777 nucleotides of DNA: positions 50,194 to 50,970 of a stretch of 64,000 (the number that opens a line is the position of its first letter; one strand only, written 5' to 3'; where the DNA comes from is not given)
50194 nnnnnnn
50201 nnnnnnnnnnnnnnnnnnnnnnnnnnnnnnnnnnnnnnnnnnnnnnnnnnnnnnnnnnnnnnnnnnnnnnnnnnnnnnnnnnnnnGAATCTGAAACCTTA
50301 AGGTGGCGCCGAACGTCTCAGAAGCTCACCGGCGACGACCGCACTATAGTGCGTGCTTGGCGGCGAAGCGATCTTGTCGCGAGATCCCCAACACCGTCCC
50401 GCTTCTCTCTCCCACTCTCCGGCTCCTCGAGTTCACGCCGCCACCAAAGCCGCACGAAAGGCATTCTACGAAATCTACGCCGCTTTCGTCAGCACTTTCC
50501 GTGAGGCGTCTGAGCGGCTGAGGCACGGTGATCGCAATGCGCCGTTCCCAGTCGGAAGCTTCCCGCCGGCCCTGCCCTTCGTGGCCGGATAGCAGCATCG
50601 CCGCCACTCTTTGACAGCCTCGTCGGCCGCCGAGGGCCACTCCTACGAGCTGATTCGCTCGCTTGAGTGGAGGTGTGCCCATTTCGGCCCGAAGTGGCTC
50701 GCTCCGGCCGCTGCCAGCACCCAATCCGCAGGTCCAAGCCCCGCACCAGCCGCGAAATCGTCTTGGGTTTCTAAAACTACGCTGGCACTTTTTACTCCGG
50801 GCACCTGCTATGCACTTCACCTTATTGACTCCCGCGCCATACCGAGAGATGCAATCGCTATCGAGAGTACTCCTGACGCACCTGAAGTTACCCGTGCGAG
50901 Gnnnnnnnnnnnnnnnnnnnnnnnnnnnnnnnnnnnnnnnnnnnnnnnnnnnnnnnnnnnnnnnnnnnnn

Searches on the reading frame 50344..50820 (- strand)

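Call 35: search_protein_families(library=pfam, proteins=[window:50344-50820:-], max_evalue=0.1)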
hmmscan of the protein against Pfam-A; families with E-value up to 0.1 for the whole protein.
window:50344-50820:- (158 aa): 2 families
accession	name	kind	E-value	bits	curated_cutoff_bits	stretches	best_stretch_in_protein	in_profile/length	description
PF01096.23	Zn_ribbon_TFIIS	-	0.058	13.7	21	1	107-125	18-36/39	Transcription factor S-II (TFIIS)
PF09526.16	DUF2387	-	0.089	13.3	25.9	0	111-132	24-45/72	Probable metal-binding protein (DUF2387)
